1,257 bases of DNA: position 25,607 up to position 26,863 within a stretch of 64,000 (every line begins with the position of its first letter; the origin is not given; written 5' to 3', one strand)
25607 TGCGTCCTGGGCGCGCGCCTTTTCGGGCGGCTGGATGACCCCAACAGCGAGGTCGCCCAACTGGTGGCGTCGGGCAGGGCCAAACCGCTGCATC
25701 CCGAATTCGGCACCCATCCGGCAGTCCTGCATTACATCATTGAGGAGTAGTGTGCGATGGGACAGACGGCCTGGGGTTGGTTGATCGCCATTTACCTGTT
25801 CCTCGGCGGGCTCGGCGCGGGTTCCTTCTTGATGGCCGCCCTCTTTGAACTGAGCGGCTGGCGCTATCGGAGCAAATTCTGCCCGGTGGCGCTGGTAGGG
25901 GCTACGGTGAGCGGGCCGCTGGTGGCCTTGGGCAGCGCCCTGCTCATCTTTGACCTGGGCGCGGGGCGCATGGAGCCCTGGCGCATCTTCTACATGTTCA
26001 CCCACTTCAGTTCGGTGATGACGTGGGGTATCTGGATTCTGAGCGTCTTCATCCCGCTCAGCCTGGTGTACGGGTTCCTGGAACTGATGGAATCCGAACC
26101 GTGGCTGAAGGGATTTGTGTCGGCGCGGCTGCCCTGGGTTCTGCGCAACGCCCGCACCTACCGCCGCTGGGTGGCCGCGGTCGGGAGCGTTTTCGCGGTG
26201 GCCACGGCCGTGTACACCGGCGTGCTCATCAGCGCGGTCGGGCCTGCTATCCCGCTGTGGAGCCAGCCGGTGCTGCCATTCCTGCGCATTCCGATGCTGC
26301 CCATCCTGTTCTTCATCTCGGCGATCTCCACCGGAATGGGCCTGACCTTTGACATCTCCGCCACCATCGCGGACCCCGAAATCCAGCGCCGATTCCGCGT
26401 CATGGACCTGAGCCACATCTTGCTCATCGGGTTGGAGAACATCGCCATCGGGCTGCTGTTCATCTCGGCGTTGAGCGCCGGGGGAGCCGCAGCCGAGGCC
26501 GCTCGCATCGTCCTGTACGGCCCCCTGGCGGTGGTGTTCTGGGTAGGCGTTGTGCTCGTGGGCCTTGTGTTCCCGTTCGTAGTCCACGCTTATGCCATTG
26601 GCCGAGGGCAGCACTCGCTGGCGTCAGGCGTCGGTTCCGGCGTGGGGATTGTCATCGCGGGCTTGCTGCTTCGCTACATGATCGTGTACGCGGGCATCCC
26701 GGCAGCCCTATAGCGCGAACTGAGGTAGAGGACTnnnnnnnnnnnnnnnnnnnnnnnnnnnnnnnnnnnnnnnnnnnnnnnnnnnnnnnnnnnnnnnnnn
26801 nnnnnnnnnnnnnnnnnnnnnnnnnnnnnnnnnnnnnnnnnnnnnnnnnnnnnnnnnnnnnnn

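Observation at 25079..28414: NrfC-like FeS + NrfD-like membrane subunit + 19-heme cytochrome c operon: a candidate quinol-to-extracytoplasmic electron conduit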

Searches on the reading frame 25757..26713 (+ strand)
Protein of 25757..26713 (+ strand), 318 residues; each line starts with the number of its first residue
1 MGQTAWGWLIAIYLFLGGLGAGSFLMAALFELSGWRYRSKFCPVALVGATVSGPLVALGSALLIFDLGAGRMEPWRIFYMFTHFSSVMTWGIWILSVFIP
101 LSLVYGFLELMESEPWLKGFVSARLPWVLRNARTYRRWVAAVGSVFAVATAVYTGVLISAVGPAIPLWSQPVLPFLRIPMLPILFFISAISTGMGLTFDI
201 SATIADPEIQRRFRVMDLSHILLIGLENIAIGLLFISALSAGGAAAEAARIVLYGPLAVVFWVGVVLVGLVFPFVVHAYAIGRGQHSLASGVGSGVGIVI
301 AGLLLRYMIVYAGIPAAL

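Call 4: search_protein_families(library=pfam, proteins=[window:25757-26713:+], max_evalue=0.01)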
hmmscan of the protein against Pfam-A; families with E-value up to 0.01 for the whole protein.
window:25757-26713:+ (318 aa): 1 family
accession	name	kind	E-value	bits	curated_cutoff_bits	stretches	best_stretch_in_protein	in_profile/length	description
PF03916.19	NrfD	-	5.2e-37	128.6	25.8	1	3-314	8-309/313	Polysulphide reductase, NrfD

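Call 5: search_protein_families(library=ncbifam, proteins=[window:25757-26713:+], max_evalue=0.01)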
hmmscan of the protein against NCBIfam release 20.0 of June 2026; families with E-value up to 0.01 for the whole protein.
window:25757-26713:+ (318 aa): 1 family
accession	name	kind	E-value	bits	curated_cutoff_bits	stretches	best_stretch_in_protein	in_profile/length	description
TIGR03148.1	cyt_nit_nrfD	equivalog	2.1e-23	83.1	347.6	1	5-313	9-311/316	cytochrome c nitrite reductase subunit NrfD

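Call 25: search_solved_structures(query=window:25757-26713:+, max_evalue=1, show_alignments=2)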
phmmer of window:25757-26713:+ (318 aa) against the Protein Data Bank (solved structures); distinct sequences matched with E-value up to 1: 1.
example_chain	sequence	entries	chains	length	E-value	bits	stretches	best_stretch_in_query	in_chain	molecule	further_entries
22kg_A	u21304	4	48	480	0.8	12.2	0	135-177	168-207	Probable periplasmic serine endoprotease DegP-like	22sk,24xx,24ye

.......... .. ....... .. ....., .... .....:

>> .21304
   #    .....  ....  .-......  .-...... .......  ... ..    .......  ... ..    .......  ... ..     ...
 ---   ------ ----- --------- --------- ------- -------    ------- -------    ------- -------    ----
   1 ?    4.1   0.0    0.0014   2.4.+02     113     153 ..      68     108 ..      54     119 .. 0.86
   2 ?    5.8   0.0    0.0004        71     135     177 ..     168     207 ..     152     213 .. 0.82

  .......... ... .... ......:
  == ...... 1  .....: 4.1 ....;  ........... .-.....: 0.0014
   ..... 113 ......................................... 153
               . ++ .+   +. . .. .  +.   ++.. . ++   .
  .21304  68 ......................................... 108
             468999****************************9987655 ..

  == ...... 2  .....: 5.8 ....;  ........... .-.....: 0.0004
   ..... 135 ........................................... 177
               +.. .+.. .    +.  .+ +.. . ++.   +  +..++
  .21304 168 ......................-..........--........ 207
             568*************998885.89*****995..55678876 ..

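Call 46: find_homologous_proteins(query=window:25757-26713:+)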
Query window:25757-26713:+ (318 aa): 691 proteins with E <= 0.001 among 8000 candidates; the best 120 are listed.
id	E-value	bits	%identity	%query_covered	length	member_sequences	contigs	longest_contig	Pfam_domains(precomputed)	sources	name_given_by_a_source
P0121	1.0e-188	645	95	100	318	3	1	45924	PF03916.20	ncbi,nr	ncbi:MAG: polysulfide reductase NrfD [Anaerolineae bacterium]|nr:polysulfide reductase NrfD [Anaerol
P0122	8.2e-186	635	94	100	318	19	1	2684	PF03916.20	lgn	-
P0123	3.0e-158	544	78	100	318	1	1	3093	PF03916.20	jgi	-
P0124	2.4e-157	541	77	100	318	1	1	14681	PF03916.20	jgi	jgi:polysulfide reductase chain C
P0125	5.1e-156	537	77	100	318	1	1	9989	PF03916.20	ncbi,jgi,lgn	-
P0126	1.1e-152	526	76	100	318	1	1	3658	PF03916.20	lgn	-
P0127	1.2e-152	526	76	100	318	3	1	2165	PF03916.20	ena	-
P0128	1.8e-148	512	74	100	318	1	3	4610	PF03916.20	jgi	jgi:polysulfide reductase chain C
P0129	8.6e-148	510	75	100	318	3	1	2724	PF03916.20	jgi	jgi:polysulfide reductase chain C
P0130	1.8e-147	509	75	100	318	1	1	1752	PF03916.20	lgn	-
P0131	2.9e-147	508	74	100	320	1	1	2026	PF03916.20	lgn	-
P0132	2.9e-147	508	73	100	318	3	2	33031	PF03916.20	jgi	jgi:polysulfide reductase chain C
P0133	1.9e-146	506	72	100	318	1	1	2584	PF03916.20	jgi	jgi:polysulfide reductase chain C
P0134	8.3e-146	504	74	100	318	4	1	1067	PF03916.20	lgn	-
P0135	3.7e-145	501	72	99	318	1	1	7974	PF03916.20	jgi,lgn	jgi:polysulfide reductase chain C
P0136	4.6e-145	501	72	100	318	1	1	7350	PF03916.20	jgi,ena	-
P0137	4.9e-145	501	73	99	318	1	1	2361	PF03916.20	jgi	jgi:polysulfide reductase chain C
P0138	1.1e-144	500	73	100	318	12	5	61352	PF03916.20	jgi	jgi:polysulfide reductase chain C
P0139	2.0e-144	499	71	100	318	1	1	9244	PF03916.20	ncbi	-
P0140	3.7e-144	498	72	100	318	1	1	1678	PF03916.20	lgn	-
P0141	1.1e-143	497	72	100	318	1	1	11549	PF03916.20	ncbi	-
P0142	3.6e-143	495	71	100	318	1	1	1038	PF03916.20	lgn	-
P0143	4.0e-143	495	70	100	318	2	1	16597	PF03916.20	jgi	jgi:polysulfide reductase chain C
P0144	5.2e-143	494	71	100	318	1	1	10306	PF03916.20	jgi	jgi:formate-dependent nitrite reductase membrane component NrfD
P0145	8.2e-142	490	72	100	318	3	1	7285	PF03916.20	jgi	jgi:polysulfide reductase chain C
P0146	1.7e-141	489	70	100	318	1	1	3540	PF03916.20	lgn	-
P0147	1.7e-141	489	71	100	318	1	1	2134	PF03916.20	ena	-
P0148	2.2e-141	489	71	100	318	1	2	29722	PF03916.20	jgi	jgi:formate-dependent nitrite reductase membrane component NrfD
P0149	2.2e-141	489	71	100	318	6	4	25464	PF03916.20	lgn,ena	-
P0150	2.8e-141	489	72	100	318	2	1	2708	PF03916.20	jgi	jgi:polysulfide reductase chain C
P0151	8.7e-141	487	70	100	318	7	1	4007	PF03916.20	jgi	jgi:formate-dependent nitrite reductase membrane component NrfD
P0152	9.6e-141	487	71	99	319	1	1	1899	PF03916.20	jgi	jgi:formate-dependent nitrite reductase membrane component NrfD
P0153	1.6e-140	486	70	100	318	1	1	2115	PF03916.20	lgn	-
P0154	2.0e-140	486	70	100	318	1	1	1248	PF03916.20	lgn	-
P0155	7.2e-140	484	71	100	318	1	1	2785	PF03916.20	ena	-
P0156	9.1e-140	484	70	100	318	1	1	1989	PF03916.20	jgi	jgi:polysulfide reductase chain C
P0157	9.9e-140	484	70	99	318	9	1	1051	PF03916.20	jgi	-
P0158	2.2e-139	482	71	100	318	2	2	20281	PF03916.20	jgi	jgi:formate-dependent nitrite reductase membrane component NrfD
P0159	2.9e-139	482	73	100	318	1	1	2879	PF03916.20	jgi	jgi:polysulfide reductase chain C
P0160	1.2e-138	480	69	100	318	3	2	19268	PF03916.20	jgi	jgi:polysulfide reductase chain C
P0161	1.5e-138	480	69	100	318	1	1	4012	PF03916.20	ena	-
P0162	2.2e-138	479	71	100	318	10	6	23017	PF03916.20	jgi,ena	jgi:polysulfide reductase chain C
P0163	2.3e-138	479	69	100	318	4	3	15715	PF03916.20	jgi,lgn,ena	jgi:formate-dependent nitrite reductase membrane component NrfD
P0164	3.9e-138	478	69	100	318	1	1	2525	PF03916.20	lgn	-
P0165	4.8e-138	478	69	100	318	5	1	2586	PF03916.20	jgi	-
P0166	2.0e-137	476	69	100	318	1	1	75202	PF03916.20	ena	-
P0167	1.0e-136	474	69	100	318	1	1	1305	PF03916.20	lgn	-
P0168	1.5e-135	470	68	100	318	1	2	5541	PF03916.20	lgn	-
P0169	5.2e-135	468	69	100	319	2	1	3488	PF03916.20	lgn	-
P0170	2.0e-134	466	70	99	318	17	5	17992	PF03916.20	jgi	jgi:polysulfide reductase chain C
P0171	6.2e-134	465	71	97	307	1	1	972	PF03916.20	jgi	jgi:polysulfide reductase chain C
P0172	7.1e-134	464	67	100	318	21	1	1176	PF03916.20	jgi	-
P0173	5.4e-132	458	65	100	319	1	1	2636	PF03916.20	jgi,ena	-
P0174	1.8e-131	456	65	100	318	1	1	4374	PF03916.20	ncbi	-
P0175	8.4e-131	454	66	100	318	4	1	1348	PF03916.20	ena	-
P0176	1.0e-129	451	66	100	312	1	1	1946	PF03916.20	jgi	-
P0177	3.0e-129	449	68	99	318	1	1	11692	PF03916.20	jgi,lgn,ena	-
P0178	4.8e-127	442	64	100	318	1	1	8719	PF03916.20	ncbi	-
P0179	3.1e-126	439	64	100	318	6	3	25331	PF03916.20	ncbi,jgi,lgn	ncbi:MAG: polysulfide reductase NrfD [Anaerolineae bacterium]|jgi:formate-dependent nitrite reductas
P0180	2.5e-124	433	66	100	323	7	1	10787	PF03916.20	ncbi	-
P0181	3.7e-124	432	65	100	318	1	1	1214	PF03916.20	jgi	-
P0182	2.4e-123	430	63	99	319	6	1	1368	PF03916.20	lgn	-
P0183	5.1e-123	429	65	99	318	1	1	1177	PF03916.20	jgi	jgi:formate-dependent nitrite reductase membrane component NrfD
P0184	7.3e-123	428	66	100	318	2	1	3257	PF03916.20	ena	-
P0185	9.3e-123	428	64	99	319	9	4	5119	PF03916.20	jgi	jgi:polysulfide reductase chain C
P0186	2.3e-122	426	65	99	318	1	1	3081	PF03916.20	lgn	-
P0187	6.3e-122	425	64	99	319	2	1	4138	PF03916.20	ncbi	-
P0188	6.3e-121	422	64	99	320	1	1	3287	PF03916.20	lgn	-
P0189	1.3e-120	421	65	98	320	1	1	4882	PF03916.20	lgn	-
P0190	2.2e-120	420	64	100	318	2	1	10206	PF03916.20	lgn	-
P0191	3.0e-120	420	64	99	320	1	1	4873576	PF03916.20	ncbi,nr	ncbi:MAG: polysulfide reductase NrfD [Anaerolineae bacterium]|nr:MAG: polysulfide reductase NrfD [An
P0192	3.1e-120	420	64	99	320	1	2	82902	PF03916.20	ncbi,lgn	-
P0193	6.1e-120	419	63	99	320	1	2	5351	PF03916.20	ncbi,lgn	-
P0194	1.6e-119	417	71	86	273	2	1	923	PF03916.20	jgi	jgi:polysulfide reductase chain C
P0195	3.1e-119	416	64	99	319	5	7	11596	PF03916.20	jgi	jgi:polysulfide reductase chain C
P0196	7.3e-119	415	62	99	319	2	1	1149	PF03916.20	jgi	jgi:formate-dependent nitrite reductase membrane component NrfD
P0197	7.8e-119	415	64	99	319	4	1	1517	PF03916.20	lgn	-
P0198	9.1e-119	415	58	100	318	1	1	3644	PF03916.20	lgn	-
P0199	2.3e-118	413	64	99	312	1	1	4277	PF03916.20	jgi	jgi:polysulfide reductase chain C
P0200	3.8e-118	413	63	99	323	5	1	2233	PF03916.20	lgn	-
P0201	3.8e-118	413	63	99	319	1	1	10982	PF03916.20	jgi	jgi:polysulfide reductase chain C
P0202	5.0e-118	412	63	99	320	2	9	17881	PF03916.20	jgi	jgi:polysulfide reductase chain C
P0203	1.5e-117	411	61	99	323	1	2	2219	PF03916.20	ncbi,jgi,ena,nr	ncbi:MAG TPA: hypothetical protein EYH30_02120 [Anaerolineales bacterium]|nr:hypothetical protein [A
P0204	2.6e-117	410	63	98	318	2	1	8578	PF03916.20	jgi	-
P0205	3.2e-117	410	76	78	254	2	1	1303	PF03916.20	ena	-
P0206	3.8e-117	409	63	99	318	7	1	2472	PF03916.20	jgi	-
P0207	7.4e-117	408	64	100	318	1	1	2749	PF03916.20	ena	-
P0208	8.7e-117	408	62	99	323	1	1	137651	PF03916.20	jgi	-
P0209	9.1e-117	408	60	99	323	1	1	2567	PF03916.20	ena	-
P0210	1.6e-116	407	61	99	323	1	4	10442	PF03916.20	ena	-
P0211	1.9e-116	407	63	99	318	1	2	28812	PF03916.20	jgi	jgi:formate-dependent nitrite reductase membrane component NrfD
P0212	3.9e-116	406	61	99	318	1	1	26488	PF03916.20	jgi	jgi:polysulfide reductase chain C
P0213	4.5e-116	406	63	100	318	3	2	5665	PF03916.20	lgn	-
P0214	6.1e-116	405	61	99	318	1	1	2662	PF03916.20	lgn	-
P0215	1.0e-115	405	62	99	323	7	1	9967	PF03916.20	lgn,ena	-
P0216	1.4e-115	404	62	99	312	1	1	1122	PF03916.20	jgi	jgi:polysulfide reductase chain C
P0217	2.0e-115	404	62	99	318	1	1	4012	PF03916.20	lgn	-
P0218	2.5e-115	403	63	99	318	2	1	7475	PF03916.20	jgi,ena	-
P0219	2.6e-115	403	63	98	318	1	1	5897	PF03916.20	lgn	-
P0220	2.7e-115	403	63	99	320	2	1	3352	PF03916.20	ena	-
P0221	4.1e-115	403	62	99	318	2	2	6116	PF03916.20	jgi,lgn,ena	-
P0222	1.1e-114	401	62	99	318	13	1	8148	PF03916.20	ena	-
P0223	1.5e-114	401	61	98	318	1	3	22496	PF03916.20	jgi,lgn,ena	-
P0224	1.8e-114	401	61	99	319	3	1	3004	PF03916.20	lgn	-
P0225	2.3e-114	400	61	100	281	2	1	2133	PF03916.20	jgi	jgi:formate-dependent nitrite reductase membrane component NrfD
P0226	3.1e-114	400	62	99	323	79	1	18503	PF03916.20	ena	-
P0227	4.1e-114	399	60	99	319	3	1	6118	PF03916.20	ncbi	-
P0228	5.8e-114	399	62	99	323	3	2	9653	PF03916.20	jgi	jgi:formate-dependent nitrite reductase membrane component NrfD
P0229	1.5e-113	398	61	99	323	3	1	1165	PF03916.20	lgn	-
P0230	2.2e-113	397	62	99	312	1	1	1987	PF03916.20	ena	-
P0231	2.6e-113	397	60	99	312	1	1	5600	PF03916.20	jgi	jgi:formate-dependent nitrite reductase membrane component NrfD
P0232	3.4e-113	396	62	99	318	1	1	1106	PF03916.20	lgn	-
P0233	7.9e-113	395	62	100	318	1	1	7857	PF03916.20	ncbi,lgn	-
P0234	8.2e-113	395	58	99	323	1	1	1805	PF03916.20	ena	-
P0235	1.3e-112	394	60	99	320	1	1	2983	PF03916.20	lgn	-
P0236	1.4e-112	394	62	99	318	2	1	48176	PF03916.20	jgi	jgi:formate-dependent nitrite reductase membrane component NrfD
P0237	2.0e-112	394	60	99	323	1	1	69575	PF03916.20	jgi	-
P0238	2.4e-112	394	61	99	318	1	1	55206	PF03916.20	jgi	-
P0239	2.8e-112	393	61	99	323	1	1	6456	PF03916.20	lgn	-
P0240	3.3e-112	393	60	99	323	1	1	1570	PF03916.20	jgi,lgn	jgi:formate-dependent nitrite reductase membrane component NrfD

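Call 55: find_encoding_contigs(protein=P0191, flank=10000, max_places=1)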
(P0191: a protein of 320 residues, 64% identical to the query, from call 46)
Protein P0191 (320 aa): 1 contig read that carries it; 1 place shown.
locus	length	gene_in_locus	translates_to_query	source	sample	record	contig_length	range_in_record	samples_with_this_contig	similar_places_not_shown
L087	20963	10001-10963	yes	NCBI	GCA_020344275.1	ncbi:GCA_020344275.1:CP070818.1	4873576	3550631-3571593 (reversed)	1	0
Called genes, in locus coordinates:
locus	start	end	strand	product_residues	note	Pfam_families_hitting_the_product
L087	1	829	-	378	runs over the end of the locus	PF02593:DUF166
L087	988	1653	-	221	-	PF00072:Response_reg, PF08281:Sigma70_r4_2, PF00196:GerE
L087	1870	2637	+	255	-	PF10418:DHODB_Fe-S_bind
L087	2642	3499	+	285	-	PF01180:DHO_dh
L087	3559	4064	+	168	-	PF02674:Colicin_V (weak)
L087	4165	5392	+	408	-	PF01493:GXGXG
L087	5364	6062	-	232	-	PF00072:Response_reg, PF00196:GerE, PF04545:Sigma70_r4 (weak), PF08281:Sigma70_r4_2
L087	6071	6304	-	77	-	-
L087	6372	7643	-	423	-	PF07730:HisKA_3, PF02518:HATPase_c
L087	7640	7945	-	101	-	-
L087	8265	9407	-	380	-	PF00089:Trypsin, PF13365:Trypsin_2, PF00595:PDZ (faint), PF13180:PDZ_2, PF17820:PDZ_6 (faint)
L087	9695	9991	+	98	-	PF00037:Fer4 (weak), PF12837:Fer4_6 (weak), PF13237:Fer4_10 (faint), PF13247:Fer4_11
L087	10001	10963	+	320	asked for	PF03916:NrfD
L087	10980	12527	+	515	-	PF22113:Mtrc-MtrF_II-IV_dom (faint), PF14522:Cytochrome_C7 (faint), PF14537:Cytochrom_c3_2 (faint)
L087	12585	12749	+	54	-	-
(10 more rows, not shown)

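Call 61: search_solved_structures(query=A4, max_evalue=1, show_alignments=2)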
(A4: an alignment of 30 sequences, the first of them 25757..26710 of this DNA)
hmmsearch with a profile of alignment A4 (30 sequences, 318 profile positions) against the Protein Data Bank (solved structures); distinct sequences matched with E-value up to 1: 0.

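Call 68: predict_structure(alignment_id=A4)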
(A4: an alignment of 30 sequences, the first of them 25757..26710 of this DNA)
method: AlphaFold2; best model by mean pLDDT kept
length: 318 residues; sequences in the alignment: 30
mean_pLDDT: 84.4   pTM: 0.86
mean pLDDT of the five models: 84.4, 82.0, 81.9, 81.7, 73.3
residues with pLDDT >= 90: 114; 70-90: 170; 50-70: 25; < 50: 9
segments of 3 or more residues with pLDDT < 50: 1-5, 315-318
pLDDT, mean of each block of 10 residues (from residue 1): 55 90 96 87 92 93 72 69 81 92 94 87 86 93 96 82 66 75 91 93 86 86 91 89 85 88 90 87 76 89 86 52
secondary structure, 60 per line:
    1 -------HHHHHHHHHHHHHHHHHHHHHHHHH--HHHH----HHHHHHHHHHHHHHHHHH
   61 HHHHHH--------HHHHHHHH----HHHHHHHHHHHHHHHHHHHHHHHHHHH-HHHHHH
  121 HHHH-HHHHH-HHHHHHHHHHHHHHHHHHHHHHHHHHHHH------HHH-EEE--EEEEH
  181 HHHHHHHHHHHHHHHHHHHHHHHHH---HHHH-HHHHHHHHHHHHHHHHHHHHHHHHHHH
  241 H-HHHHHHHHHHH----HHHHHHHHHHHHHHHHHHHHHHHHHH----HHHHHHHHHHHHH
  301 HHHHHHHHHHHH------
elements in order: H8-32 H35-38 H43-66 H75-82 H87-113 H115-124 H126-130 H132-160 E171-173 E176-179 H180-205 H209-212 H214-241 H243-253 H258-283 H288-312

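Call 70: fold_search(model_id=the predicted structure, library=pdb)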
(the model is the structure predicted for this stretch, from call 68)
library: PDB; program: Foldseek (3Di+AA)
matches with E <= 10: 295; with E <= 0.001: 5
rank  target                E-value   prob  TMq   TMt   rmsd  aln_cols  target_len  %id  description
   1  8k9e_C                3.2e-06  1.00  0.76  0.55   4.1       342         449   15  Cryo-EM structure of the photosynthetic alternative complex III from Chloroflexus aurantiacus at 3.3 angstrom (released 2024-03-06)
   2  6btm_C                6.3e-06  1.00  0.64  0.47   6.7       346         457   14  Structure of Alternative Complex III from Flavobacterium johnsoniae (Wild Type) (released 2018-05-09)
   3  6lod_C                6.9e-06  1.00  0.75  0.54   4.3       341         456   14  Cryo-EM structure of the air-oxidized photosynthetic alternative complex III from Roseiflexus castenholzii (released 2020-11-04)
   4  6f0k_C                3.8e-05  1.00  0.74  0.55   4.1       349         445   17  Alternative complex III (released 2018-05-09)
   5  2vpw_C                3.9e-05  1.00  0.53  0.65   6.3       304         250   23  Polysulfide reductase with bound menaquinone (released 2008-06-10)
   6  8k9e_F                2.6e-03  1.00  0.54  0.45   7.5       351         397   12  Cryo-EM structure of the photosynthetic alternative complex III from Chloroflexus aurantiacus at 3.3 angstrom (released 2024-03-06)
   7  9ilt_F                2.9e-03  1.00  0.58  0.48   6.3       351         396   10  Crystal structure of alternative complex III from Chloroflexus aurantiacus (released 2025-03-19)
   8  6lod_F                1.2e-02  1.00  0.50  0.41   8.0       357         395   13  Cryo-EM structure of the air-oxidized photosynthetic alternative complex III from Roseiflexus castenholzii (released 2020-11-04)
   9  7oy2_B                2.8e-02  1.00  0.43  0.38   9.2       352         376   14  High resolution structure of cytochrome bd-II oxidase from E. coli (released 2021-12-15)
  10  6f0k_F                4.7e-02  1.00  0.48  0.41  11.0       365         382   11  Alternative complex III (released 2018-05-09)
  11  5doq_B                1.4e-01  1.00  0.57  0.55   6.2       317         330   11  The structure of bd oxidase from Geobacillus thermodenitrificans (released 2016-05-04)
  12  7nkz_B                1.9e-01  0.98  0.44  0.42   7.6       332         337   14  Cryo-EM structure of the cytochrome bd oxidase from M. tuberculosis at 2.5 A resolution (released 2021-09-22)
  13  9ijy_A                2.1e-01  0.44  0.24  0.21  16.9       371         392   13  Homo sapiens Xenotropic and Polytropic Retrovirus Receptor 1 (XPR1) with Y22A/E23A/K26A mutations (released 2025-01-22)
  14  8b24_A                2.8e-01  0.20  0.18  0.11  18.2       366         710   16  Time-resolved structure of K+-dependent Na+-PPase from Thermotoga maritima 3600-seconds post reaction initiation with  (released 2024-01-17)
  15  3om3_C                3.0e-01  0.69  0.29  0.21  11.7       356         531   11  Catalytic core subunits (I and II) of cytochrome C oxidase from Rhodobacter sphaeroides with K362M mutation in the red (released 2011-02-02)
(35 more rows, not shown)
